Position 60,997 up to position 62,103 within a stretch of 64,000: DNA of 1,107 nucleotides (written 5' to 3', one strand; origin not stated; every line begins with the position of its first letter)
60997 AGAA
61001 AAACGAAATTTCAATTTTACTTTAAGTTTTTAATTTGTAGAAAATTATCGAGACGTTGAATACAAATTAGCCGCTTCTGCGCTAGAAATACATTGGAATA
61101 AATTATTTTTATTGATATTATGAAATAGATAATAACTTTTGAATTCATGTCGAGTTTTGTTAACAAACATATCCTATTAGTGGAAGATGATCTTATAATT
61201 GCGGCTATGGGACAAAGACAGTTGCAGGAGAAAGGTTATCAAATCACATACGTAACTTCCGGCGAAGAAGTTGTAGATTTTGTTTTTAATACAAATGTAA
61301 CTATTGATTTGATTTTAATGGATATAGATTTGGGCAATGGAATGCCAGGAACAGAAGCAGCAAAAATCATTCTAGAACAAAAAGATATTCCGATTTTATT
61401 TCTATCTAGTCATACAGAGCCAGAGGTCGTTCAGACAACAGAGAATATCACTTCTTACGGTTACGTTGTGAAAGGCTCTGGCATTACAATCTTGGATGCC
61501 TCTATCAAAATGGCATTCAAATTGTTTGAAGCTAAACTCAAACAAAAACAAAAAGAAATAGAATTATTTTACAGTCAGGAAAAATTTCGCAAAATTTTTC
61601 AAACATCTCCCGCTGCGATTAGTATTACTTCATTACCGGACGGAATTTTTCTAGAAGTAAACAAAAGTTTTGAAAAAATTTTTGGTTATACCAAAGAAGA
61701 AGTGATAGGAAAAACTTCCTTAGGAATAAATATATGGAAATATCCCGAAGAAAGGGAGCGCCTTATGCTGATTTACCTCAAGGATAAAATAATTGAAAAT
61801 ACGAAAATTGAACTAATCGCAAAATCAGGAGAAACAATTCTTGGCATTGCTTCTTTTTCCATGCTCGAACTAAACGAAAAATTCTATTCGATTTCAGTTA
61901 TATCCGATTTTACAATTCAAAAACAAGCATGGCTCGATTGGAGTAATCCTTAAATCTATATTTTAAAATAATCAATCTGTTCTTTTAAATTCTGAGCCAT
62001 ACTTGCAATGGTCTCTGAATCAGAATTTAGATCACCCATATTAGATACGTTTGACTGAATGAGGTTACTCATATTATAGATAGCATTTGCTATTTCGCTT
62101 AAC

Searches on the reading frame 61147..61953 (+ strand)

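Call 63: search_protein_families(library=pfam, proteins=[window:61147-61953:+], max_evalue=0.00001)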
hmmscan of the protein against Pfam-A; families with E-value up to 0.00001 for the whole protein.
window:61147-61953:+ (268 aa): 4 families
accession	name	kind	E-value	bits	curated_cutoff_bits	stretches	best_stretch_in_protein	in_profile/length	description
PF00072.30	Response_reg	-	6.8e-15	55.6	30.2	1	9-116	1-106/111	Response regulator receiver domain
PF00989.32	PAS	-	5.4e-09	36.5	22.6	1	146-193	2-48/113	PAS fold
PF13188.13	PAS_8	-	8.5e-08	32.3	21.8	1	145-199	1-55/65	PAS domain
PF13426.13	PAS_9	-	1.2e-07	32.3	27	1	158-252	4-98/103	PAS domain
